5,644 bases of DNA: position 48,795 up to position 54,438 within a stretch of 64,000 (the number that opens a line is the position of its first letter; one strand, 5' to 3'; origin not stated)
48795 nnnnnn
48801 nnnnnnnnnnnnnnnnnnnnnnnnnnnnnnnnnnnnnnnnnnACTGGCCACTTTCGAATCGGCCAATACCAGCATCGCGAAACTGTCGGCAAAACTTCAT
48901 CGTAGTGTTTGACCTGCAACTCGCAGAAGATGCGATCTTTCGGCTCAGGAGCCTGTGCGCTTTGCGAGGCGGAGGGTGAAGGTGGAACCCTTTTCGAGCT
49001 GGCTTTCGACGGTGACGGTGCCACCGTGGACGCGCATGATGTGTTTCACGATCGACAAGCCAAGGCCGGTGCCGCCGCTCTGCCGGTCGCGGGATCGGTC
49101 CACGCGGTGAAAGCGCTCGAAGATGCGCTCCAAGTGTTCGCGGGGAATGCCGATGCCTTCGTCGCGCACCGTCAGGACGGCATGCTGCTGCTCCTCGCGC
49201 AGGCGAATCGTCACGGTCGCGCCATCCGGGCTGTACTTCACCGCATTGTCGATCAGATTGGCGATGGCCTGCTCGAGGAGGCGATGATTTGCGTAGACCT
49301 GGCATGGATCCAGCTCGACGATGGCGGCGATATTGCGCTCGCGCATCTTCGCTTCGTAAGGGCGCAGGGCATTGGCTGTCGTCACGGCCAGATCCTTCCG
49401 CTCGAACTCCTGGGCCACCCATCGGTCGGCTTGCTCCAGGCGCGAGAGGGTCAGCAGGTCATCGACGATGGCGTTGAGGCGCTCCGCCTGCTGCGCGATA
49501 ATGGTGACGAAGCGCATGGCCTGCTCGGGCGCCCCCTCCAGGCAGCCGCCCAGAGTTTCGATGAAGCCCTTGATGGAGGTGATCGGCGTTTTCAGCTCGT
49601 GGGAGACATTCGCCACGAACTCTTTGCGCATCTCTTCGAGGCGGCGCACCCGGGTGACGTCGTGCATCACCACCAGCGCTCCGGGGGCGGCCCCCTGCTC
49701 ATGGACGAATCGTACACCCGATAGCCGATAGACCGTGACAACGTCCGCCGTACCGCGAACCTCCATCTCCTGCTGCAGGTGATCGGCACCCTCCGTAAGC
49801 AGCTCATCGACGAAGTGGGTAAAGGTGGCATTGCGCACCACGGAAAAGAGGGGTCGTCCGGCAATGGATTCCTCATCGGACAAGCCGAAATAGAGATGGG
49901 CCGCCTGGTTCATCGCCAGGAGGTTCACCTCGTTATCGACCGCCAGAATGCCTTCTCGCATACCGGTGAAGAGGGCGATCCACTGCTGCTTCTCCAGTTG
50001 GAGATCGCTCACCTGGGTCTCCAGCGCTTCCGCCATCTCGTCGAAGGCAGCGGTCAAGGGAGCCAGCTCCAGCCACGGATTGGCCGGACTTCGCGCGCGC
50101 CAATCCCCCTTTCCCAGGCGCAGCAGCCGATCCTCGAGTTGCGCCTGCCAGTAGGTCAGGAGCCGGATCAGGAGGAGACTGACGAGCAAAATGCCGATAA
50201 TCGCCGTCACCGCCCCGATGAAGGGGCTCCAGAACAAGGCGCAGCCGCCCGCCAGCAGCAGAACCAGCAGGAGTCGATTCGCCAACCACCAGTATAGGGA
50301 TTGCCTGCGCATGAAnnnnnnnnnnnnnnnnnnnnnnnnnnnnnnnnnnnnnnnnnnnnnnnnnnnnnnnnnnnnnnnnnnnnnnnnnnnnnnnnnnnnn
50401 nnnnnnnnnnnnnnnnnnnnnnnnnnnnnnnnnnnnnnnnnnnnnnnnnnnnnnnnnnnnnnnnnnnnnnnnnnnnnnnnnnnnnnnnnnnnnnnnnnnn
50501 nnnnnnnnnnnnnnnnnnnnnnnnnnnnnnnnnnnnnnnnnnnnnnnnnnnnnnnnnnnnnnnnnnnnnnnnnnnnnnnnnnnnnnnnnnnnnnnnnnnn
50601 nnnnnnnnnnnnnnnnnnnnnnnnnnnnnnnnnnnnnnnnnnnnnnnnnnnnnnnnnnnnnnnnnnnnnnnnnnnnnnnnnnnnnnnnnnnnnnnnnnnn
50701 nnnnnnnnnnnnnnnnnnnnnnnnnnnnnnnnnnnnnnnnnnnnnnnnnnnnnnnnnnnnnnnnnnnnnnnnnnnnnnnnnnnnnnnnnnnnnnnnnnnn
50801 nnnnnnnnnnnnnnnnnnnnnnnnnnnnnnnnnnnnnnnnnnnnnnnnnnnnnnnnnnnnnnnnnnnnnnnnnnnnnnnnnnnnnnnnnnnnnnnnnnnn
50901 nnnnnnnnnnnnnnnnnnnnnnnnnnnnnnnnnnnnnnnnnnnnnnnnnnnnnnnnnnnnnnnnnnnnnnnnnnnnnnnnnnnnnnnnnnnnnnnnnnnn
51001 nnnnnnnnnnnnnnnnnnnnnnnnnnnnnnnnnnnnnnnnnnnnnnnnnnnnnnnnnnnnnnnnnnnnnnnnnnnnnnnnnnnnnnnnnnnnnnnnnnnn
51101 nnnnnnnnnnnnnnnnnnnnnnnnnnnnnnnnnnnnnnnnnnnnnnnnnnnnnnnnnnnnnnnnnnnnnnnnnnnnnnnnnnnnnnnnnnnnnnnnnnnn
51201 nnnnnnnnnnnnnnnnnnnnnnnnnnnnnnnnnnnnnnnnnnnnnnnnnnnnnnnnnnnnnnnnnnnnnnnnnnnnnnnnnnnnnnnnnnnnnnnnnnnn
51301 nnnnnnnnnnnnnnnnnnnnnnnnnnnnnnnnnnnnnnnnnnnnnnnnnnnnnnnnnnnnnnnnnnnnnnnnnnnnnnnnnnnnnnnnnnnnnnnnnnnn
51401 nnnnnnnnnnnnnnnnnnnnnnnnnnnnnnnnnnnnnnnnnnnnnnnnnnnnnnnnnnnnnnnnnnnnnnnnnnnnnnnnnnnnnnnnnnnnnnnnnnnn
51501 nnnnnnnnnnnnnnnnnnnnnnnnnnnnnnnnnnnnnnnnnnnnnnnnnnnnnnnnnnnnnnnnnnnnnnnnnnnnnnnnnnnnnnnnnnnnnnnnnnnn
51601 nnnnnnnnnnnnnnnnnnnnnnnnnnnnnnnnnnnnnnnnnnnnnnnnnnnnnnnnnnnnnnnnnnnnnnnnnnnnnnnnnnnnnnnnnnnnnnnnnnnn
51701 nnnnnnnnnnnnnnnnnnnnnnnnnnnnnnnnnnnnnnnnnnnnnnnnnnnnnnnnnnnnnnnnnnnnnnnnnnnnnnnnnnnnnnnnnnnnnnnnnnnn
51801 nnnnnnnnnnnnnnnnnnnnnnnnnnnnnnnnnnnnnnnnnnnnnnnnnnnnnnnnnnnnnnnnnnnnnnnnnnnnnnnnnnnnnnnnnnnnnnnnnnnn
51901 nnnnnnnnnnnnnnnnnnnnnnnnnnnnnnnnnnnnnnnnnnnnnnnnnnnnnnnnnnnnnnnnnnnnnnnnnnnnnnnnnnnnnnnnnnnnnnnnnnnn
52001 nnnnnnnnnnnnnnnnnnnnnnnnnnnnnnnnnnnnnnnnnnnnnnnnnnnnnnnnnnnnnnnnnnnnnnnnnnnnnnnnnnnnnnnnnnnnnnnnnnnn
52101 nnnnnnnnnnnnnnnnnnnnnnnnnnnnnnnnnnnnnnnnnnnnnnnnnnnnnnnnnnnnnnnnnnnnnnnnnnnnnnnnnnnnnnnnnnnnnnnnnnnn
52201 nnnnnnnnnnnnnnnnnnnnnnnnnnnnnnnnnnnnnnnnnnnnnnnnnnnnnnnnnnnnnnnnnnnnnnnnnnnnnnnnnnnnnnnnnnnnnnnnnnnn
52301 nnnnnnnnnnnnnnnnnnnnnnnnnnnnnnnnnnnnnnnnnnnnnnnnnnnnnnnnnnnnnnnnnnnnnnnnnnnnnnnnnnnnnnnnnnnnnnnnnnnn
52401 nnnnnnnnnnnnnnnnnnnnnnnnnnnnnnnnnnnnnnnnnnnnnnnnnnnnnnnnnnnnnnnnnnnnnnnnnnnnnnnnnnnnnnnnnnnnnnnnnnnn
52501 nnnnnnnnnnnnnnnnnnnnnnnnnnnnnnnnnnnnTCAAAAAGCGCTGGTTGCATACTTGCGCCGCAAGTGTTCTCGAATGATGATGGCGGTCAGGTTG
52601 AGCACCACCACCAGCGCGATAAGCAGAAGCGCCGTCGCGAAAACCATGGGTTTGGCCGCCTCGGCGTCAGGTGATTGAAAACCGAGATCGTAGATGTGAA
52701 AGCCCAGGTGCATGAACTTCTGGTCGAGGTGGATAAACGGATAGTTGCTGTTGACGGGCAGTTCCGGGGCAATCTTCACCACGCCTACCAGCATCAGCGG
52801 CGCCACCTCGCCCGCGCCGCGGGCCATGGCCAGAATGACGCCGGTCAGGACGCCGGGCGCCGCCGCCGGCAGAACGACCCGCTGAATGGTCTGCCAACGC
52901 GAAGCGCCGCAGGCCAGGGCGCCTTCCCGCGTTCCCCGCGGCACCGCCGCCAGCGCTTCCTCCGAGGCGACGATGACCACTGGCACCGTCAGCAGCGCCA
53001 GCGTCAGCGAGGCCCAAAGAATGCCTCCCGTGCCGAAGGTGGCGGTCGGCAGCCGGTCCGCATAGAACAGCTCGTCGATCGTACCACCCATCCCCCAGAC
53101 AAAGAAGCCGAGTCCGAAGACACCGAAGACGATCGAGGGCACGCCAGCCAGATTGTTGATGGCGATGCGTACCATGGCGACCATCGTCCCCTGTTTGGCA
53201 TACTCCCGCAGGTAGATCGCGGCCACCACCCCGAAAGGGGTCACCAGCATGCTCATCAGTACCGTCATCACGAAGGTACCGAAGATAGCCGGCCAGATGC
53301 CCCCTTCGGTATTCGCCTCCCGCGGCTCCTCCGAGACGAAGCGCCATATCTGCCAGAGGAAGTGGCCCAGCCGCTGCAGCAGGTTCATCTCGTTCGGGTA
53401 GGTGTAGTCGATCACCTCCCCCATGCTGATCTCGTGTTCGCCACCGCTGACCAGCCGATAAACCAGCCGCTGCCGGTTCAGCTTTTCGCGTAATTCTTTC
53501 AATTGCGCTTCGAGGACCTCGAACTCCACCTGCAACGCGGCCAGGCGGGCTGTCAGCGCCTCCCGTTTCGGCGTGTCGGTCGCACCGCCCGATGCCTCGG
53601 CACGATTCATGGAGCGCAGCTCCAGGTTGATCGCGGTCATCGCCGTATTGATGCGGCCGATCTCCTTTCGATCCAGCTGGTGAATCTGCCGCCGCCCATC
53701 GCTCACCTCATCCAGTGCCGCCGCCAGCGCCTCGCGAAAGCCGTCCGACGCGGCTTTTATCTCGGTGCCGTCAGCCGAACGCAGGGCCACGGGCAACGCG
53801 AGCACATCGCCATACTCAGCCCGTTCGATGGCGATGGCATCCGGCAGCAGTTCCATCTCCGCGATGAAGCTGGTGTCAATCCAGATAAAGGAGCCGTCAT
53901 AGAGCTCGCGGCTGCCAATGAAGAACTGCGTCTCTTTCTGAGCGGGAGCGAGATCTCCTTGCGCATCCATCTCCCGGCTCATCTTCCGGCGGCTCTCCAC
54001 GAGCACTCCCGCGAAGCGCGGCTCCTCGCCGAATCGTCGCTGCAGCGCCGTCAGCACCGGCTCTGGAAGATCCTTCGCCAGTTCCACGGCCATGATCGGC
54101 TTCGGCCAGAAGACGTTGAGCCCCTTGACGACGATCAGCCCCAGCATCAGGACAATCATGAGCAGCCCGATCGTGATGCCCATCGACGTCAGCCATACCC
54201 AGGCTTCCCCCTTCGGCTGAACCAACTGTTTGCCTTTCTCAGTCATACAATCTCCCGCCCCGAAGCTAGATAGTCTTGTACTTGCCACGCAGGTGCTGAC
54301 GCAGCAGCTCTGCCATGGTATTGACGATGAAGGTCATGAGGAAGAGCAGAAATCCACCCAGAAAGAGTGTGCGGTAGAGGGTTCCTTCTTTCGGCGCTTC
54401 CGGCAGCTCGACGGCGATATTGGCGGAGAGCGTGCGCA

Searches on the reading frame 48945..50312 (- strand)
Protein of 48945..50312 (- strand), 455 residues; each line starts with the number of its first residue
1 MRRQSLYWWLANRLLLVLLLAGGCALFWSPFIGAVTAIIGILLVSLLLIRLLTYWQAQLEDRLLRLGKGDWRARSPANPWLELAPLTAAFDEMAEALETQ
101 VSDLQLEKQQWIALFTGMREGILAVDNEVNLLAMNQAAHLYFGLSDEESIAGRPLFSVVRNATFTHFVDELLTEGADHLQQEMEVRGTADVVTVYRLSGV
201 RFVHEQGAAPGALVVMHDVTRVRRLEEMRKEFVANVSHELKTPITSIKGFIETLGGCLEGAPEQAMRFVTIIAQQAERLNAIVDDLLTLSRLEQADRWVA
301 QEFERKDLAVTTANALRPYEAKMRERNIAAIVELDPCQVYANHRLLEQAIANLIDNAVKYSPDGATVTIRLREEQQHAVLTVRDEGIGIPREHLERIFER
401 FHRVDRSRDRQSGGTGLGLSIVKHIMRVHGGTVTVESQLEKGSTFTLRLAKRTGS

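Call 6: search_protein_families(library=pfam, proteins=[window:48945-50312:-])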
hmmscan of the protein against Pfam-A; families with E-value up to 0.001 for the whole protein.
window:48945-50312:- (455 aa): 9 families
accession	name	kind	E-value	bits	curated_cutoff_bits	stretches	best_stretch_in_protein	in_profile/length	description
PF02518.31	HATPase_c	-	2.1e-33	115.5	26.4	1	344-451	4-109/111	Histidine kinase-, DNA gyrase B-, and HSP90-like ATPase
PF00512.31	HisKA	-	4.1e-20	72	26.9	1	228-294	1-65/66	His Kinase A (phospho-acceptor) domain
PF13589.12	HATPase_c_3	-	1.6e-07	31.9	25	1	346-438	3-93/137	Histidine kinase-, DNA gyrase B-, and HSP90-like ATPase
PF08448.16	PAS_4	-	6.1e-07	30.1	23.1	1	118-224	4-110/110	PAS fold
PF00989.32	PAS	-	4.7e-05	23.8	22.6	1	114-219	6-113/113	PAS fold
PF12860.13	PAS_7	-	8.5e-05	23.1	27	1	117-226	3-114/115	PAS fold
PF13581.12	HATPase_c_2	-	9e-05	22.9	27.4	1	332-427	22-110/127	Histidine kinase-like ATPase domain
PF13188.13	PAS_8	-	0.00045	20.5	21.8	0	112-157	4-48/65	PAS domain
PF14501.12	HATPase_c_5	-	0.00056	20.2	22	0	348-438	8-91/102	GHKL domain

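Call 55: search_protein_families(library=ncbifam, proteins=[window:48948-50312:-], max_evalue=0.00001)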
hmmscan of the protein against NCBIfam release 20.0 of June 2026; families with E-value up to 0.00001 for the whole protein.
window:48948-50312:- (455 aa): 83 families (the best 25 are shown)
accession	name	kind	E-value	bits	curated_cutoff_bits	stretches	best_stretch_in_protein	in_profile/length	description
NF046044.1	PnpS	equivalog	1.9e-107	359.7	400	1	64-449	10-389/390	two-component system histidine kinase PnpS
TIGR02966.1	phoR_proteo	equivalog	7e-90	301.4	334.2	1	108-448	5-332/333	phosphate regulon sensor histidine kinase PhoR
NF033092.0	HK_WalK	equivalog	4.3e-88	296.4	725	1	33-449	182-592/594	cell wall metabolism sensor histidine kinase WalK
NF033093.1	HK_VicK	exception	1.5e-59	201.8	680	1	57-449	42-433/448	cell wall metabolism sensor histidine kinase VicK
NF008468.0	PRK11360.1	equivalog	1.5e-57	195.4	646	1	82-451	241-608/616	two-component system sensor histidine kinase AtoS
NF008235.0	PRK11006.1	equivalog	1.8e-57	195.1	390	1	13-452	9-424/431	phosphate regulon sensor histidine kinase PhoR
NF041735.1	hist_kin_RppB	equivalog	3.1e-55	187.7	400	1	230-449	217-437/438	two-component system sensor histidine kinase RppB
NF045911.1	TCSHisKinNblS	equivalog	1.2e-54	185.7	1000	1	66-450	219-619/621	two-component system sensor histidine kinase NblS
NF053855.1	HisKinPhoRBctds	equivalog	3.5e-54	184.2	500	1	96-451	232-583/583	two-component system sensor histidine kinase PhoR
NF008312.0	PRK11100.1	equivalog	3.8e-52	177.7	356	1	230-451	257-474/477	two-component system sensor histidine kinase CreC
NF047874.1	MASE3_PAS_HK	subfamily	9.8e-51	173.3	560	1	89-451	245-625/655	MASE3 domain-containing sensor histidine kinase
TIGR01386.1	cztS_silS_copS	subfamily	2.3e-49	168.6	292.55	1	230-449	242-456/457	heavy metal sensor histidine kinase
NF040691.1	MtrAB_MtrB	equivalog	4e-48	164.7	450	1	214-454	256-495/507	MtrAB system histidine kinase MtrB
NF041210.1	his_kin_PieS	equivalog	4.8e-44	151.1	850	1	221-450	242-469/474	two component system sensor histidine kinase PieS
NF012226.0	AdeS_HK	equivalog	8.4e-44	150.2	500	1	233-450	142-352/353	two-component sensor histidine kinase AdeS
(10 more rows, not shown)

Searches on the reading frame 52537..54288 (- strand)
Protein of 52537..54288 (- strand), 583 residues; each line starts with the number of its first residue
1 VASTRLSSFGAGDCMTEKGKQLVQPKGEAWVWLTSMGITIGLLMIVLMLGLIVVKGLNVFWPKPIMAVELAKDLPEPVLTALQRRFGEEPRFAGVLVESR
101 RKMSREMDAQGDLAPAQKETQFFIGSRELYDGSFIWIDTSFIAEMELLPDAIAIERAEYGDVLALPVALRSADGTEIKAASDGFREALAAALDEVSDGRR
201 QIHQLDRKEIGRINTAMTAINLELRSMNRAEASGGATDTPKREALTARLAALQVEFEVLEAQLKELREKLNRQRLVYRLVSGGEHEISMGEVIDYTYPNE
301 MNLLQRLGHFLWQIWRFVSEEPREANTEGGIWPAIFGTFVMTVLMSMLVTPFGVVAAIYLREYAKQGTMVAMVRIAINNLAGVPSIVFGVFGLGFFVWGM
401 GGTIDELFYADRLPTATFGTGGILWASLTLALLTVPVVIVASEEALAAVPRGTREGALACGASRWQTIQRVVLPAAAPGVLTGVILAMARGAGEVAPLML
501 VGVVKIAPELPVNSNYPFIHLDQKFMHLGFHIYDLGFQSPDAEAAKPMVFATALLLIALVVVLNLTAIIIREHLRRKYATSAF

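Call 6: search_protein_families(library=pfam, proteins=[window:52537-54288:-])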
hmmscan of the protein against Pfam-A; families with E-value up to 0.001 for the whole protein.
window:52537-54288:- (583 aa): 1 family
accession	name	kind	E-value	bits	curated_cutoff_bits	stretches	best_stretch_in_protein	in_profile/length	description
PF00528.27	BPD_transp_1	-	1.2e-16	61.4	26.4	1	351-577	3-181/184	Binding-protein-dependent transport system inner membrane component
